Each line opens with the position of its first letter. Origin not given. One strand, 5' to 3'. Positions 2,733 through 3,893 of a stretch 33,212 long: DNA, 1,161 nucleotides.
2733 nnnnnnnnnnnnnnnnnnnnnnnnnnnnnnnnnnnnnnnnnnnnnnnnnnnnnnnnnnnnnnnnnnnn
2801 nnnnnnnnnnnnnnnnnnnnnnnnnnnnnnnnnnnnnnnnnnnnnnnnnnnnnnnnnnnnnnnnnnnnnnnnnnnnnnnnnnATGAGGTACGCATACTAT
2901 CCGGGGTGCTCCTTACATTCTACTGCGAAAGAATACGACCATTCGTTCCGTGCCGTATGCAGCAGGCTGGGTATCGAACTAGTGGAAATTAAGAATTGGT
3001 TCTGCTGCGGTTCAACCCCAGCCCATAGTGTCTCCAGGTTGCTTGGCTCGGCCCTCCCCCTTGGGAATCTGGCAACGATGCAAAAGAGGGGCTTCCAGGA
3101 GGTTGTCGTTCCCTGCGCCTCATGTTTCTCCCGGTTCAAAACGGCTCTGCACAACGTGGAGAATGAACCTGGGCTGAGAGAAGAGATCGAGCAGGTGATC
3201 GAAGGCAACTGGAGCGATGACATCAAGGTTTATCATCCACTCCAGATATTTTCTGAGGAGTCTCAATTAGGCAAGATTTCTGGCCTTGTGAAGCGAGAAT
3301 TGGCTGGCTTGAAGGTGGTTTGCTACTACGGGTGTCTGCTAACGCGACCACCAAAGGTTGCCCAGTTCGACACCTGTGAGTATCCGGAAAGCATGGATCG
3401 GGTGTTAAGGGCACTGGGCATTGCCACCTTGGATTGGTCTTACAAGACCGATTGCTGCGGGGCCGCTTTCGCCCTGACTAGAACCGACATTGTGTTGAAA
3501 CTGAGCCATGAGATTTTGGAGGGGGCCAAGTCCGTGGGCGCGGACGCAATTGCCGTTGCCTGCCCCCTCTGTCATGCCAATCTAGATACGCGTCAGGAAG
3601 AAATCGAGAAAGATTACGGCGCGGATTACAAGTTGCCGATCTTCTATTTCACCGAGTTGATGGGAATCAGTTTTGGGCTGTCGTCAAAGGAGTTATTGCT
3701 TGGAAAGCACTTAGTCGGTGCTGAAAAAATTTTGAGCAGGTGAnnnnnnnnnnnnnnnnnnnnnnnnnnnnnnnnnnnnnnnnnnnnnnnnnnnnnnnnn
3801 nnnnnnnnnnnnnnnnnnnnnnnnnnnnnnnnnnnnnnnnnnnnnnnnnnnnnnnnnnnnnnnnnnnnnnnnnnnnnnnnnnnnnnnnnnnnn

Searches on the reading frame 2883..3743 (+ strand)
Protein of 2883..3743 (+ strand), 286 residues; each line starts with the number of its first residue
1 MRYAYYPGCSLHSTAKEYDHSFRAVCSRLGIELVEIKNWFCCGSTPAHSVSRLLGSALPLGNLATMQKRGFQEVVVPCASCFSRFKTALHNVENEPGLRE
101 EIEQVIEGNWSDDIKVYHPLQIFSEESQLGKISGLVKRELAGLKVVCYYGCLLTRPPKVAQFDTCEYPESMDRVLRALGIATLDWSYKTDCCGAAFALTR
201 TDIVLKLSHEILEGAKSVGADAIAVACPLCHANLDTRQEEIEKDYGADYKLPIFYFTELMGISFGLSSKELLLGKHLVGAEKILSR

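Call 6: search_protein_families(library=pfam, proteins=[window:2883-3743:+], max_evalue=0.01)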
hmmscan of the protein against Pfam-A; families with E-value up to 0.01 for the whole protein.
window:2883-3743:+ (286 aa): 1 family
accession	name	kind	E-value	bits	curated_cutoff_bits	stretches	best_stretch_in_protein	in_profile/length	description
PF02754.22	CCG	-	1.7e-24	86.2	20.6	2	3-85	1-84/85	Cysteine-rich domain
